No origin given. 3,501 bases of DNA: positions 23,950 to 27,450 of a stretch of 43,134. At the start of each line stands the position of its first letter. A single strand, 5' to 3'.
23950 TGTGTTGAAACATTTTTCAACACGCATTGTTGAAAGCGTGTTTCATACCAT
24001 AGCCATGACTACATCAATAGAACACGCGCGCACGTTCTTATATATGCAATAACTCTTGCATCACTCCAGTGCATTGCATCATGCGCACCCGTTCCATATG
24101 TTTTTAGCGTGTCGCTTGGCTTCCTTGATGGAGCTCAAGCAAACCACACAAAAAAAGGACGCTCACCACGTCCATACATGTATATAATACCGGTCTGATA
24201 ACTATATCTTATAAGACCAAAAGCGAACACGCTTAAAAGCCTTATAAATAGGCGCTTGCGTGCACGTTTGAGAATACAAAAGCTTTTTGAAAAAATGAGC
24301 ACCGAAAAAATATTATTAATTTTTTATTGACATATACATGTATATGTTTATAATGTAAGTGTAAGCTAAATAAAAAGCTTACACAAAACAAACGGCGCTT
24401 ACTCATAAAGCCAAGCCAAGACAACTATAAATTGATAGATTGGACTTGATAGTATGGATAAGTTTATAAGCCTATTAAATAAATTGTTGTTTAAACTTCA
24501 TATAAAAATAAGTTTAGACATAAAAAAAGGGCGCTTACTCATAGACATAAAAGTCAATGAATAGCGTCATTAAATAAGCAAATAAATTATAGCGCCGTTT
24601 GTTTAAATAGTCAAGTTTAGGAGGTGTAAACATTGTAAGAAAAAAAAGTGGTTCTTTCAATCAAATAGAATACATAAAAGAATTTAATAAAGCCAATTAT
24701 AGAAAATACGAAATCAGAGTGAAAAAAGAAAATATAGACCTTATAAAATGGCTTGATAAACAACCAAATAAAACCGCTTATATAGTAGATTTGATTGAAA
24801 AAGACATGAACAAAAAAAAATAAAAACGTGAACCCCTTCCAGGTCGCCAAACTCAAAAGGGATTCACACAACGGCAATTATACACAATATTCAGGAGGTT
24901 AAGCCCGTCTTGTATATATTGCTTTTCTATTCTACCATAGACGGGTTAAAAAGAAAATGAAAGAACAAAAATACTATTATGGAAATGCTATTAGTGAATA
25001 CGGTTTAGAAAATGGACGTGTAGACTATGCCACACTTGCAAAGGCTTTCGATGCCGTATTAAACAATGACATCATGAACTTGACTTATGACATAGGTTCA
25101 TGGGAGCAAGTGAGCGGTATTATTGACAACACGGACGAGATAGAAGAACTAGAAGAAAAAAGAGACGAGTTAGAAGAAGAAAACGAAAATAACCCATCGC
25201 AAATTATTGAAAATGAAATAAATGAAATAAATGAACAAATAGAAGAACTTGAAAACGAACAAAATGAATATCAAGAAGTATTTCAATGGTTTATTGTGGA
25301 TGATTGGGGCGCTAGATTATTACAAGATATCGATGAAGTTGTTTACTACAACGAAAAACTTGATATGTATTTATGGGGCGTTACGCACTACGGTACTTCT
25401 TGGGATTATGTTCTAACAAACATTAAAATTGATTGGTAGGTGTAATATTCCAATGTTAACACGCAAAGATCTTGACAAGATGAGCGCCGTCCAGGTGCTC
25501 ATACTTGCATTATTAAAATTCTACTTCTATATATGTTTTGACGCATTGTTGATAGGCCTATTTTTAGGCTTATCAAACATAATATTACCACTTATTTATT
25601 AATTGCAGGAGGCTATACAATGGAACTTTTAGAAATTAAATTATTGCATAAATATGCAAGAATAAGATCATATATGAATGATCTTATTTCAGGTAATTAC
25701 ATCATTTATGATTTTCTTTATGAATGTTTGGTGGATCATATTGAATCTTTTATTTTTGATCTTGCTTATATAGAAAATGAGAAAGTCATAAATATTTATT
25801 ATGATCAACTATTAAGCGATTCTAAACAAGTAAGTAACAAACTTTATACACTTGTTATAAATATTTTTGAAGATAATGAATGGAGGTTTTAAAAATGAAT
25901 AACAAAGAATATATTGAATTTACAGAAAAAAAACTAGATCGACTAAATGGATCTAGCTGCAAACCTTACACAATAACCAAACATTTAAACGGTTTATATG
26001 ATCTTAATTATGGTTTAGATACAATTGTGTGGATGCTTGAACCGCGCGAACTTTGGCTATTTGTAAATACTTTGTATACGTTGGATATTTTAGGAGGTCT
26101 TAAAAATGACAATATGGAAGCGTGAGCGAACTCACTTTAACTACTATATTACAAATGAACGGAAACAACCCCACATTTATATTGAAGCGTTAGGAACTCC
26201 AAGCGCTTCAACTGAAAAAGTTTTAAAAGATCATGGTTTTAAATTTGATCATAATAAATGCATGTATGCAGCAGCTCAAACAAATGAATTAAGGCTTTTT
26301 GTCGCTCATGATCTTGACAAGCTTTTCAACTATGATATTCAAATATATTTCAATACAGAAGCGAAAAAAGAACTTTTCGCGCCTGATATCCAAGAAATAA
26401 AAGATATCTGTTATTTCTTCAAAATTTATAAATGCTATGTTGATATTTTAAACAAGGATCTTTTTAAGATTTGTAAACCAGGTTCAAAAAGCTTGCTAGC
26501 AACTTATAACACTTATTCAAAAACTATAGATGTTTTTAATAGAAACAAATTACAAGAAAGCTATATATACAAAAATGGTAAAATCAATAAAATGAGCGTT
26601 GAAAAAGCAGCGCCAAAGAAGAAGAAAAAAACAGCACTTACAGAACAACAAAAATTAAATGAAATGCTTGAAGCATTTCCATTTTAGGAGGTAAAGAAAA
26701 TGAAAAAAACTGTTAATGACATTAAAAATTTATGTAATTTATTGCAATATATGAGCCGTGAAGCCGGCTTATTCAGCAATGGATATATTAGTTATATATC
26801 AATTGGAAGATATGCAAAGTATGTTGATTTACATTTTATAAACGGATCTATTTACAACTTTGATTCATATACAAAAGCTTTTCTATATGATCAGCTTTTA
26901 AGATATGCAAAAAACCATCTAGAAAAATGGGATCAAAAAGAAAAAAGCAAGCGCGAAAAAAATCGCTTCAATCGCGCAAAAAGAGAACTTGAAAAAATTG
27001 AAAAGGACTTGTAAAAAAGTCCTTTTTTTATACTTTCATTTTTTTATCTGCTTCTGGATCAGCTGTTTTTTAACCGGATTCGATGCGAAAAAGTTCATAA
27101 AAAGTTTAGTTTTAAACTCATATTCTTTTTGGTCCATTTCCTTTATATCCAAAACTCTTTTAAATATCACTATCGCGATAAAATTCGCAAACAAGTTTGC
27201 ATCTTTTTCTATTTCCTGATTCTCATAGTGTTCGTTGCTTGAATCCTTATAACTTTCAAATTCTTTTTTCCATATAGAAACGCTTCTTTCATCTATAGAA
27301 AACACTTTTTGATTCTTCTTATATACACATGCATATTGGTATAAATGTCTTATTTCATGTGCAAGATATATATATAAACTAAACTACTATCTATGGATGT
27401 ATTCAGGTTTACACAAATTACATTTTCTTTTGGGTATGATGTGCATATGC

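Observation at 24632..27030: Plus-strand island of ~7 unknown genes with its own consensus promoter, operator, leader and terminator: candidate anti-defence or other accessory operon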

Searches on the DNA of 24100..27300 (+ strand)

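Call 4: search_dna_similar(query=window:24100-27300:+, collection=phages, mode=distant, max_rows=25)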
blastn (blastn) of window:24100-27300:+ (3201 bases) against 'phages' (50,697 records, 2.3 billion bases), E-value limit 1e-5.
No match.
